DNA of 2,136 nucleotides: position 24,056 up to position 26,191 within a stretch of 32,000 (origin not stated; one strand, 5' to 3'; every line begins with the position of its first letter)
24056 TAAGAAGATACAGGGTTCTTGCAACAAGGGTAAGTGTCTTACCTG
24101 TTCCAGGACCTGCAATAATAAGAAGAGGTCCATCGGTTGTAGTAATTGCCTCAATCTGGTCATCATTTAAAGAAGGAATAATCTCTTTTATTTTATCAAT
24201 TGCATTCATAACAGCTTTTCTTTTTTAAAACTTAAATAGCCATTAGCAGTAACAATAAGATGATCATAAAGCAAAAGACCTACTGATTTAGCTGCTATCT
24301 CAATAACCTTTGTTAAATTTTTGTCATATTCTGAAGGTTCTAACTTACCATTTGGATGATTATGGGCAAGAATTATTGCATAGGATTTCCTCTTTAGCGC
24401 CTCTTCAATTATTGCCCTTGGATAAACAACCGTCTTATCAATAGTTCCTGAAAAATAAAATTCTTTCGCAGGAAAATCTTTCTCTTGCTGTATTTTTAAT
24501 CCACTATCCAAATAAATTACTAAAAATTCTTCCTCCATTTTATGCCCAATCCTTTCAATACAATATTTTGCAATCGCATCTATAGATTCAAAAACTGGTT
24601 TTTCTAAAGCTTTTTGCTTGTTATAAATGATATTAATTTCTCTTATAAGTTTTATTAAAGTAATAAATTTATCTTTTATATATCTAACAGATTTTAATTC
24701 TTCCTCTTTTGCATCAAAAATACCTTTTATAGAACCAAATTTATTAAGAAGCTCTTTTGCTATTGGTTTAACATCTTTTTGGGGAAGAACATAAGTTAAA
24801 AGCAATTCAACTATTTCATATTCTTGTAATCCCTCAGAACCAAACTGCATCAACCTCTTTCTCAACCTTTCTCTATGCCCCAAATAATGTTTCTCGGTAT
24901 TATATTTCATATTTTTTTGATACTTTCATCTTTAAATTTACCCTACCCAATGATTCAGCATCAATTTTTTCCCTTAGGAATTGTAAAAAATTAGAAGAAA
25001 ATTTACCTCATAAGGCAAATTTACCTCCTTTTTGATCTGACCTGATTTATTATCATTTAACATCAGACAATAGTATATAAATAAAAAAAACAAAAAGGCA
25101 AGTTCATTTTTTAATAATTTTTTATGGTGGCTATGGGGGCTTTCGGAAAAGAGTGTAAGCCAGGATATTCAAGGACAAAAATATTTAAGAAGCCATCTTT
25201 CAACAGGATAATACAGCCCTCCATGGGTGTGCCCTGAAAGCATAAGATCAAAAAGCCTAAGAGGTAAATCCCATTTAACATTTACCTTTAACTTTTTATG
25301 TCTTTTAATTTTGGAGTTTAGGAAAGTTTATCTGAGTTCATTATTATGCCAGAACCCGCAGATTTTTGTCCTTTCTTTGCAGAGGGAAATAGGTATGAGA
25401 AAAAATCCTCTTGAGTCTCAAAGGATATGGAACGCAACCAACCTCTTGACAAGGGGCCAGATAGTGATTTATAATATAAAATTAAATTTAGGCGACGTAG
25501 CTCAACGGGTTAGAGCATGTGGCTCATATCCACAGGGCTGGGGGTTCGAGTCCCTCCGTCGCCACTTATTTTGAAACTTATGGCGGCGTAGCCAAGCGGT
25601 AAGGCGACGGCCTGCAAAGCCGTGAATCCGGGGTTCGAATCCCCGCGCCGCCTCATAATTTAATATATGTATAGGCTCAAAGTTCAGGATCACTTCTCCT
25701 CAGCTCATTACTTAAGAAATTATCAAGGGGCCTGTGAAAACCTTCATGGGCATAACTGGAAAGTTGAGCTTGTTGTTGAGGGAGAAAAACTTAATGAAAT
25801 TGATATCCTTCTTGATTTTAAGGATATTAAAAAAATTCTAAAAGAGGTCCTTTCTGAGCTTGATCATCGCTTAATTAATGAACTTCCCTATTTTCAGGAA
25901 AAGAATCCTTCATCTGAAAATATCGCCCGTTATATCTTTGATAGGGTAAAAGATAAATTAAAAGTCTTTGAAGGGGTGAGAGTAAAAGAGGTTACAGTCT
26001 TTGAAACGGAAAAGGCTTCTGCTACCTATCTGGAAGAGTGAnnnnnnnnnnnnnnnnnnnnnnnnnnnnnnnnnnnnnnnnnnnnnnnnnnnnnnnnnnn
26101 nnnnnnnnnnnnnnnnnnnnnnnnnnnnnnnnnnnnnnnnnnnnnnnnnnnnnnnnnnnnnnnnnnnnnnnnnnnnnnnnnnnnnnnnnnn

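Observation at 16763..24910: Extended Type III R-M operon: RadC/JAB, UvrD-Cas4-like helicase-nuclease, Mod and Res as one translationally coupled unit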

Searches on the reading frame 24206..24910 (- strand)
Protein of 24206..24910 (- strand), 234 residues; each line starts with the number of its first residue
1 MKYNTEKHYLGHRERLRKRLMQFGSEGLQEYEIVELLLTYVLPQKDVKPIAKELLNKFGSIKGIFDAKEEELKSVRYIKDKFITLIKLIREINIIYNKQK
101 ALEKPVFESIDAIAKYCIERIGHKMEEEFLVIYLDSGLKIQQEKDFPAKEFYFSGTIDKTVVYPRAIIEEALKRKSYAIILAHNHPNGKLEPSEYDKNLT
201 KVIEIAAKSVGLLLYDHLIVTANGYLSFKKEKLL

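Call 3: search_protein_families(library=pfam, proteins=[window:24206-24910:-], max_evalue=0.01)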
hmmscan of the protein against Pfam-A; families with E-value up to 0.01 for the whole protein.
window:24206-24910:- (234 aa): 3 families
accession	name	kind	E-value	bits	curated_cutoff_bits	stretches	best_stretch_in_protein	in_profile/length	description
PF04002.20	RadC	-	2.4e-33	115.1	22.1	1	108-232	2-120/121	RadC-like JAB domain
PF20582.4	UPF0758_N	-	6e-07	29.9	27.1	1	12-76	6-69/77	UPF0758 N-terminal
PF12826.13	HHH_2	-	0.0072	16.9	27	0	50-78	15-43/64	Helix-hairpin-helix motif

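Call 4: search_protein_families(library=padloc, proteins=[window:24206-24910:-], max_evalue=0.001)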
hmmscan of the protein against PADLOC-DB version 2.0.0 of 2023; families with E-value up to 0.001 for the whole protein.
window:24206-24910:- (234 aa): 0 families

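Call 30: search_protein_families(library=ncbifam, proteins=[window:24206-24910:-], max_evalue=0.001)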
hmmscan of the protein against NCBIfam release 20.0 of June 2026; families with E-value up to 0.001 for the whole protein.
window:24206-24910:- (234 aa): 3 families
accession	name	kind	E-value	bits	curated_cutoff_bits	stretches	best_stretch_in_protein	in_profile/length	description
NF000642.1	PRK00024.1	equivalog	4.4e-51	173.5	180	1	17-233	1-211/212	RadC family protein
TIGR00608.1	radc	subfamily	1.4e-48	165.5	133.85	1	15-234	1-218/218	RadC family protein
NF010337.0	PRK13766.1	equivalog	0.00011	20.4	610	1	50-86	735-771/781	Hef nuclease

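Call 60: search_solved_structures(query=window:24206-24910:-, max_evalue=0.01)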
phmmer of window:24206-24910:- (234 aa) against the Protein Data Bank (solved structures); distinct sequences matched with E-value up to 0.01: 1.
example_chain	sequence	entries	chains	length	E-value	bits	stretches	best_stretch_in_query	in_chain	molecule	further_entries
2qlc_A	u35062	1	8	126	6.2e-15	59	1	115-233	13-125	DNA repair protein radC homolog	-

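Call 68: find_homologous_proteins(query=window:24206-24910:-, max_evalue=0.00001)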
Query window:24206-24910:- (234 aa): 4279 proteins with E <= 0.00001 among 4619 candidates; the best 120 are listed.
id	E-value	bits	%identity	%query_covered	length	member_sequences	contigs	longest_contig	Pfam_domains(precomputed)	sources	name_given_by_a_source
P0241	5.9e-145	499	100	100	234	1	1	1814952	PF04002.21,PF20582.5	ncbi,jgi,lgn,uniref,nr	ncbi:DNA repair protein RadC [Caldimicrobium thiodismutans]|jgi:DNA repair protein RadC|uniref:DNA r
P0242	9.9e-130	449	87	100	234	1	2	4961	PF04002.21,PF20582.5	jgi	jgi:DNA repair protein RadC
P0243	6.5e-129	446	87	100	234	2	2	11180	PF04002.21,PF20582.5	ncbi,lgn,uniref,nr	ncbi:DNA repair protein RadC [Desulfurella multipotens]|uniref:DNA repair protein RadC n=1 Tax=Desul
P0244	3.2e-126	438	85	100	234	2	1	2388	PF04002.21,PF20582.5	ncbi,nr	ncbi:MAG: DNA repair protein RadC [Ignavibacterium sp.]|nr:DNA repair protein RadC [Ignavibacterium 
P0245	3.5e-125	434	84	100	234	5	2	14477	PF04002.21,PF20582.5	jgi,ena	-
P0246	3.4e-119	415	80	100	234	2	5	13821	PF04002.21,PF20582.5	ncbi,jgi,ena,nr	ncbi:MAG TPA: DNA repair protein RadC [Victivallales bacterium]|nr:DNA repair protein RadC [Victival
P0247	3.8e-115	401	79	100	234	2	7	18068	PF04002.21,PF20582.5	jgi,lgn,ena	-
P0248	6.8e-113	394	77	100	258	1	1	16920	PF04002.21,PF20582.5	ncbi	-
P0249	1.2e-110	387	76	100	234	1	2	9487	PF04002.21,PF20582.5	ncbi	-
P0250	1.6e-107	377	76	100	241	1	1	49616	PF04002.21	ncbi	-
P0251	2.1e-106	373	73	100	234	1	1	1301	PF04002.21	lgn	-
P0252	8.3e-106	371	71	99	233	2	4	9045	PF04002.21,PF20582.5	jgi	-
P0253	8.0e-105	368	72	99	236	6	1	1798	PF04002.21,PF20582.5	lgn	-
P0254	1.8e-104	367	73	97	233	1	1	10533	PF04002.21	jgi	-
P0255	2.1e-104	366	72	99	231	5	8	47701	PF04002.21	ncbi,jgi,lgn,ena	-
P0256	3.3e-104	366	71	99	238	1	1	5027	PF04002.21,PF20582.5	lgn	-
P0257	1.1e-103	364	71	99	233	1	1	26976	PF04002.21,PF20582.5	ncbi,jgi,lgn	-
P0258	1.3e-103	364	72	98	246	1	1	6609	PF04002.21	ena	-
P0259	7.7e-103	361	73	99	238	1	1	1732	PF04002.21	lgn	-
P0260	1.4e-102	360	72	99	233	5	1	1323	PF04002.21,PF20582.5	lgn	-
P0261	4.3e-102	359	71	98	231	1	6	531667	PF04002.21,PF20582.5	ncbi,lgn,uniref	ncbi:DNA repair protein RadC [Thermodesulfovibrio sp.]|uniref:JAB domain-containing protein n=1 Tax=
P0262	4.9e-102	359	69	100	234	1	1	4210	PF04002.21,PF20582.5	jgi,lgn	jgi:DNA repair protein RadC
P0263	3.1e-101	356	70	98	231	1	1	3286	PF04002.21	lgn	-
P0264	4.8e-101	355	71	99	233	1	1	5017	PF04002.21,PF20582.5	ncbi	ncbi:MAG: DNA repair protein RadC [candidate division WOR-3 bacterium]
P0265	6.0e-101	355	69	99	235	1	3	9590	PF04002.21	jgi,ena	-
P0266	4.3e-100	352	69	100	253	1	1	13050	PF04002.21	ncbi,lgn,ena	-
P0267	7.2e-100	351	69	99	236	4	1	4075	PF04002.21,PF20582.5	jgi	jgi:DNA repair protein RadC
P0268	1.1e-99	351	76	90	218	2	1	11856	PF04002.21,PF20582.5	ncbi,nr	ncbi:MAG TPA: DNA repair protein RadC, partial [Elusimicrobiales bacterium]|nr:DNA repair protein Ra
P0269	1.1e-99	351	71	98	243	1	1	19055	PF04002.21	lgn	-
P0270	1.4e-99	351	71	97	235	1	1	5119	PF04002.21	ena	-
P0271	1.4e-99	351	70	98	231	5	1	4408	PF04002.21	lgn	-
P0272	2.2e-99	350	69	97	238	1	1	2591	PF04002.21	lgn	-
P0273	2.4e-99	350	70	97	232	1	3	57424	PF04002.21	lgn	-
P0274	2.5e-99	350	71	98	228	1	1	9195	PF04002.21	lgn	-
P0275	2.8e-99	350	69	97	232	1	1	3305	PF04002.21,PF20582.5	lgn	-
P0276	1.0e-98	348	70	98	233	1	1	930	PF04002.21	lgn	-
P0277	6.5e-98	345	69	98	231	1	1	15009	PF04002.21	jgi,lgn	jgi:DNA repair protein RadC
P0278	1.3e-97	344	69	98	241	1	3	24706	PF04002.21,PF20582.5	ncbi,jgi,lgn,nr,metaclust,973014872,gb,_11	ncbi:MAG: DNA repair protein RadC [Caldisericia bacterium]|nr:DNA repair protein RadC [Caldisericia 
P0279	1.6e-97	344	71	97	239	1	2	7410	PF04002.21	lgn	-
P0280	2.4e-97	343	68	100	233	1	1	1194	PF04002.21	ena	-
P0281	3.5e-97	343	69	97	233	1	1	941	PF04002.21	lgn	-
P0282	4.7e-97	342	68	100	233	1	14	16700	PF04002.21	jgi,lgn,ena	-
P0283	4.8e-97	342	68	100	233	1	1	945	PF04002.21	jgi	-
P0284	7.9e-97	342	69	99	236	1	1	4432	PF04002.21,PF20582.5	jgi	jgi:DNA repair protein RadC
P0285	1.0e-96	341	68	100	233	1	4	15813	PF04002.21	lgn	-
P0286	1.2e-96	341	67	100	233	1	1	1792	PF04002.21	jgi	-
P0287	2.1e-96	340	67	99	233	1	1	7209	PF04002.21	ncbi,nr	ncbi:MAG: DNA repair protein RadC [bacterium]|nr:DNA repair protein RadC [bacterium]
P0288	2.3e-96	340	68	98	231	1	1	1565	PF04002.21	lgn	-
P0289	8.9e-96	338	68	98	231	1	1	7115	PF04002.21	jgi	-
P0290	1.0e-95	338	68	99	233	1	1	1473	PF04002.21,PF20582.5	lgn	-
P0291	4.7e-95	336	65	97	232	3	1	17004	PF04002.21,PF20582.5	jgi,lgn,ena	-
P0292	5.5e-93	329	67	97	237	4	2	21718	PF04002.21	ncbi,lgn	-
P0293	1.1e-92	328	67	99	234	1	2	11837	PF04002.21,PF20582.5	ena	-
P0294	3.7e-92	326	65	100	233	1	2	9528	PF04002.21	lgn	-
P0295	1.1e-91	325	65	99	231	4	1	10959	PF04002.21,PF20582.5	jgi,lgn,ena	-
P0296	1.2e-91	325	68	97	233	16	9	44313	PF04002.21,PF20582.5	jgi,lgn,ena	-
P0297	1.4e-91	324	67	97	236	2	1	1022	PF04002.21,PF20582.5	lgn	-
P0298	4.2e-91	323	66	98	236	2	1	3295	PF04002.21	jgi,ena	-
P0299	1.3e-90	321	71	90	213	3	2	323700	PF04002.21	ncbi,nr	ncbi:MAG: DNA repair protein RadC [candidate division TA06 bacterium 32_111]|nr:MAG: DNA repair prot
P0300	7.9e-90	319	64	97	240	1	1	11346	PF04002.21,PF20582.5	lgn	-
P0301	1.5e-89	318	64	96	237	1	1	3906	PF04002.21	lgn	-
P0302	1.6e-88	314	59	98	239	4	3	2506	PF04002.21,PF20582.5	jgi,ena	-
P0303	4.4e-86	306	68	89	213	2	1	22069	PF04002.21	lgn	-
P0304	1.9e-85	304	68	85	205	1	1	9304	PF04002.21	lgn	-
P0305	4.1e-85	303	61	97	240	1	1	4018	PF04002.21,PF20582.5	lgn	-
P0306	1.7e-84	301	60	99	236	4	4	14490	PF04002.21,PF20582.5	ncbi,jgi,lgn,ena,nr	ncbi:MAG: hypothetical protein DRP72_02470 [Candidatus Omnitrophota bacterium]|nr:MAG: hypothetical 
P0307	2.4e-84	301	62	98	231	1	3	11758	PF04002.21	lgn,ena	-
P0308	6.9e-84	299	62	98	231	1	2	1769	PF04002.21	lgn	-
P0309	1.5e-83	298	62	98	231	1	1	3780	PF04002.21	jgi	-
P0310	4.4e-83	297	62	98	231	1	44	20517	PF04002.21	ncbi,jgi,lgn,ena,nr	ncbi:MAG TPA: DNA repair protein RadC [Bacteroidales bacterium]|jgi:DNA repair protein RadC|nr:DNA r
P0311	1.1e-82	295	62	98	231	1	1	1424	PF04002.21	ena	-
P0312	1.1e-82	295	61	98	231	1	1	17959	PF04002.21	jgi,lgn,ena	-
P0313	4.1e-82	293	61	98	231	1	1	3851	PF04002.21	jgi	-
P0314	5.5e-81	290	60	97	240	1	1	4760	PF04002.21,PF20582.5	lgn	-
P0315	6.3e-80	286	57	97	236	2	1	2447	PF04002.21,PF14520.13,PF20582.5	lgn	-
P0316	3.3e-79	284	58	97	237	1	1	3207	PF04002.21,PF20582.5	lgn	-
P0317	1.3e-77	279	60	97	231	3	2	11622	PF04002.21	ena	-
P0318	9.8e-77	276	59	100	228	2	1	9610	PF04002.21,PF20582.5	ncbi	-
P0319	5.5e-70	254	52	98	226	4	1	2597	PF04002.21,PF20582.5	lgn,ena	-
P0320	1.9e-64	236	50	100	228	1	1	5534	PF04002.21,PF20582.5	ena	-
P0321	1.6e-63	233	50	95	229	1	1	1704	PF04002.21,PF20582.5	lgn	-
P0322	1.1e-54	204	45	97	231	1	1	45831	PF04002.21,PF20582.5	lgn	-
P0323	2.4e-54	203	46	97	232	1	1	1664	PF04002.21,PF20582.5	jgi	jgi:DNA repair protein RadC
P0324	2.9e-54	202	46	96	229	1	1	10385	PF04002.21,PF14520.13,PF20582.5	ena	-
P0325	3.0e-54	202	45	100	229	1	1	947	PF04002.21,PF20582.5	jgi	jgi:DNA repair protein RadC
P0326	5.8e-54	201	45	96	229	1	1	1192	PF04002.21,PF20582.5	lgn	-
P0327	6.7e-54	201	44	97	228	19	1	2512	PF04002.21,PF20582.5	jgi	-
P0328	7.2e-54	201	44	97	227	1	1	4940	PF04002.21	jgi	jgi:DNA repair protein RadC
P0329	1.1e-53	201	44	97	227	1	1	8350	PF04002.21,PF20582.5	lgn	-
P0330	1.4e-53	200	43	97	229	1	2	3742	PF04002.21,PF20582.5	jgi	jgi:DNA repair protein RadC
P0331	1.5e-53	200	43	99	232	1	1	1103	PF04002.21,PF20582.5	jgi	jgi:DNA repair protein RadC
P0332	3.1e-53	199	45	100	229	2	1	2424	PF04002.21,PF20582.5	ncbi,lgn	-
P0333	3.3e-53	199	45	97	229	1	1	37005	PF04002.21,PF20582.5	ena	-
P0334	3.6e-53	199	44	98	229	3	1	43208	PF12826.14,PF04002.21,PF20582.5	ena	-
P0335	3.9e-53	199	43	96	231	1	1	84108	PF04002.21,PF20582.5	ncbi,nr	ncbi:MAG: DNA repair protein RadC [Syntrophobacterales bacterium]|nr:DNA repair protein RadC [Syntro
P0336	4.2e-53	199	45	97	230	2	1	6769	PF12826.14,PF04002.21,PF20582.5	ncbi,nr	ncbi:MAG: DNA repair protein RadC [Nitrospirae bacterium]|nr:MAG: DNA repair protein RadC [Nitrospir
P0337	5.0e-53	198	43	96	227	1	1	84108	PF04002.21,PF20582.5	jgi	-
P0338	5.4e-53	198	44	100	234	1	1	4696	PF04002.21,PF20582.5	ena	-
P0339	5.4e-53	198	44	97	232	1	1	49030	PF04002.21,PF20582.5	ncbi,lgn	ncbi:MAG: DNA repair protein RadC [Syntrophaceae bacterium]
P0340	6.2e-53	198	46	96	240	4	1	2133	PF04002.21,PF14520.13,PF20582.5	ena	-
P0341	6.3e-53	198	46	97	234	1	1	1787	PF04002.21,PF20582.5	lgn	-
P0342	6.5e-53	198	46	96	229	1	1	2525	PF04002.21,PF20582.5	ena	-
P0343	6.8e-53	198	44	97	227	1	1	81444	PF04002.21,PF20582.5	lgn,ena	-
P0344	6.8e-53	198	44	97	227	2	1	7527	PF04002.21,PF20582.5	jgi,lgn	jgi:DNA repair protein RadC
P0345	6.9e-53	198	43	99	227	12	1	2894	PF04002.21,PF20582.5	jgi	jgi:DNA repair protein RadC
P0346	7.1e-53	198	43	97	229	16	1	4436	PF04002.21,PF20582.5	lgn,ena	-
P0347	7.1e-53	198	45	96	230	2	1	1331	PF04002.21,PF20582.5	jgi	jgi:DNA repair protein RadC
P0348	8.0e-53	198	45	100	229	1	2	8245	PF04002.21,PF20582.5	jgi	jgi:DNA repair protein RadC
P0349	9.7e-53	197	41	100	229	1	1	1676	PF04002.21,PF20582.5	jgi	-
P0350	1.0e-52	197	43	98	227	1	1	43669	PF04002.21,PF20582.5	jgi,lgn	jgi:DNA repair protein RadC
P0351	1.1e-52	197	43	97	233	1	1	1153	PF04002.21,PF20582.5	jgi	jgi:DNA repair protein RadC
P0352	1.1e-52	197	43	97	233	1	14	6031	PF04002.21,PF20582.5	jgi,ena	jgi:DNA repair protein RadC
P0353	1.1e-52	197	43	97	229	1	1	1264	PF04002.21,PF20582.5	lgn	-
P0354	1.1e-52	197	44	97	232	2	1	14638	PF04002.21,PF20582.5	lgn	-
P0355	1.4e-52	197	46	96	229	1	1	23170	PF04002.21,PF14520.13,PF20582.5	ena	-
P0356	1.4e-52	197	45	100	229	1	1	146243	PF04002.21,PF20582.5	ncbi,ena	-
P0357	1.4e-52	197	42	100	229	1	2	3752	PF04002.21,PF20582.5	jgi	jgi:DNA repair protein RadC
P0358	1.6e-52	197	44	97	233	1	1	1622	PF04002.21,PF20582.5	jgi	jgi:DNA repair protein RadC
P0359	1.6e-52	197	44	100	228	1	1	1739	PF04002.21,PF20582.5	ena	-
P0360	1.6e-52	197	44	100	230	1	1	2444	PF04002.21,PF20582.5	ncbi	-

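Call 69: find_encoding_contigs(protein=P0335, flank=6000, max_places=1)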
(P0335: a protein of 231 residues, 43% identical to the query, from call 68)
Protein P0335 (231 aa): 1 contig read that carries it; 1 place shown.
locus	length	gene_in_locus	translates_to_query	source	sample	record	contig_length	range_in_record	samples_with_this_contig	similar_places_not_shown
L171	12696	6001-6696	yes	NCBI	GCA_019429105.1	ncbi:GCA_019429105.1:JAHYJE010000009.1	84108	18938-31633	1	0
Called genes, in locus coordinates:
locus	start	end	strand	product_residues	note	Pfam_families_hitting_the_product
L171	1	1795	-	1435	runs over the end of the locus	PF01869:BcrAD_BadFG, PF09989:DUF2229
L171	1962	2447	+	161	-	PF01475:FUR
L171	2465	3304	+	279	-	PF01297:ZnuA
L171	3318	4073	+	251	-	PF00005:ABC_tran, PF02463:SMC_N (weak), PF13555:AAA_29 (faint), PF13304:AAA_21 (faint)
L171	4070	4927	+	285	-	PF00950:ABC-3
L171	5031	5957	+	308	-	-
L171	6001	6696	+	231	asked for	PF20582:UPF0758_N (weak), PF04002:RadC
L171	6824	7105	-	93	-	PF00216:Bac_DNA_binding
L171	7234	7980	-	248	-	PF01479:S4, PF00849:PseudoU_synth_2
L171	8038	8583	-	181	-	PF04079:SMC_ScpB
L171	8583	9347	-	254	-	PF02616:SMC_ScpA, PF04824:Rad21_Rec8 (faint)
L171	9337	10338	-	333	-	PF00579:tRNA-synt_1b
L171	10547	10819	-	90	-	-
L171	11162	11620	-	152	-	PF00583:Acetyltransf_1, PF13673:Acetyltransf_10 (weak), PF13508:Acetyltransf_7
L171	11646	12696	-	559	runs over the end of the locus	PF02463:SMC_N, PF13476:AAA_23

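Call 70: find_encoding_contigs(protein=P0356, flank=6000, max_places=1)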
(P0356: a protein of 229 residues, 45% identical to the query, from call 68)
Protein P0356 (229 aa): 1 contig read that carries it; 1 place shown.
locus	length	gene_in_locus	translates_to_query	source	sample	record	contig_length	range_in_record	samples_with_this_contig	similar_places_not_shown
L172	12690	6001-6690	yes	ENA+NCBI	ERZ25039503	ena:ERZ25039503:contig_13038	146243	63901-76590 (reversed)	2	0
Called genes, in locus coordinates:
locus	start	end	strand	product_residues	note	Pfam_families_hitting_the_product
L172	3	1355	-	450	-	PF02321:OEP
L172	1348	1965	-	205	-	PF00440:TetR_N, PF08359:TetR_C_4 (weak)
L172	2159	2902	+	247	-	PF23023:Anti-Pycsar_Apyc1 (weak), PF00753:Lactamase_B (faint), PF12706:Lactamase_B_2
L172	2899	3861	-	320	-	PF01734:Patatin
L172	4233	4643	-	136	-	-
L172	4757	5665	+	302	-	-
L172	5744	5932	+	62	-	PF11127:YgaP-like_TM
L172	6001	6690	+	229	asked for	PF20582:UPF0758_N (faint), PF04002:RadC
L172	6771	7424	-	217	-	-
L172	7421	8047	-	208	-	PF03548:LolA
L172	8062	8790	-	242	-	PF00106:adh_short, PF01370:Epimerase (weak), PF08659:KR, PF13561:adh_short_C2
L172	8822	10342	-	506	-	PF00501:AMP-binding, PF13193:AMP-binding_C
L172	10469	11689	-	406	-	PF00109:ketoacyl-synt, PF02801:Ketoacyl-synt_C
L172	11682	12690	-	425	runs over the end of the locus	PF00109:ketoacyl-synt, PF00108:Thiolase_N (faint), PF02801:Ketoacyl-synt_C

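Call 71: find_encoding_contigs(protein=P0343, flank=6000, max_places=1)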
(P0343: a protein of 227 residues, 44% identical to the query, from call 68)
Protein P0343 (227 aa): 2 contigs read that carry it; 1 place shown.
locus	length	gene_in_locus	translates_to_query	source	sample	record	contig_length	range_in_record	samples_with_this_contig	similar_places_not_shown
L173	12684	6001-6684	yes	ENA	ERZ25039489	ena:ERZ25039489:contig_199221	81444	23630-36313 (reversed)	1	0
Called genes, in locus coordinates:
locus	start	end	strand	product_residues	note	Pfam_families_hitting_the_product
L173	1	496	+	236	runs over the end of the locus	-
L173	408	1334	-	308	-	PF01926:MMR_HSR1, PF02421:FeoB_N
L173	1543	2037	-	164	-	PF00578:AhpC-TSA, PF08534:Redoxin, PF00085:Thioredoxin (faint), PF13098:Thioredoxin_2, PF13905:Thioredoxin_8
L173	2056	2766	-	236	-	PF02683:DsbD_TM, PF13386:DsbD_2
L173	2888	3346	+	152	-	PF01475:FUR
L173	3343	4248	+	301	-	PF01297:ZnuA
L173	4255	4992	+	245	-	PF00005:ABC_tran, PF02463:SMC_N (faint), PF13304:AAA_21 (weak)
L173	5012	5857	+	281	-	PF00950:ABC-3, PF01032:FecCD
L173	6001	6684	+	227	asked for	PF20582:UPF0758_N (weak), PF04002:RadC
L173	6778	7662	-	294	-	PF02163:Peptidase_M50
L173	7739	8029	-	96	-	PF00216:Bac_DNA_binding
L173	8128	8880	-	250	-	PF01479:S4, PF00849:PseudoU_synth_2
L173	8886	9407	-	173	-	PF04079:SMC_ScpB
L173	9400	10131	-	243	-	PF02616:SMC_ScpA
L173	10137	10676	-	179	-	PF00579:tRNA-synt_1b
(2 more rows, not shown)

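Call 103: search_protein_families(library=padloc, proteins=[window:24209-24910:-], max_evalue=0.1)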
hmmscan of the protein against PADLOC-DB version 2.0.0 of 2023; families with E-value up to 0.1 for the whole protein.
window:24209-24910:- (234 aa): 0 families

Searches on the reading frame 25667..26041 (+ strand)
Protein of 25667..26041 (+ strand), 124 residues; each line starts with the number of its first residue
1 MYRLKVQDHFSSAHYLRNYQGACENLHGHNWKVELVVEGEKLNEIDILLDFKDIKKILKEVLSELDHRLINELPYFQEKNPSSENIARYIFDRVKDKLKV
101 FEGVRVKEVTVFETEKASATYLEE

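Call 9: search_protein_families(library=pfam, proteins=[window:25667-26041:+], max_evalue=0.001)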
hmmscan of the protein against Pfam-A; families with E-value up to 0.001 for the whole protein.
window:25667-26041:+ (124 aa): 1 family
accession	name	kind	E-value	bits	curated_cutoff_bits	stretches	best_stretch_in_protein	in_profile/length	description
PF01242.24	PTPS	-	4e-42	143.5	22.4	1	4-123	2-120/121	6-pyruvoyl tetrahydropterin synthase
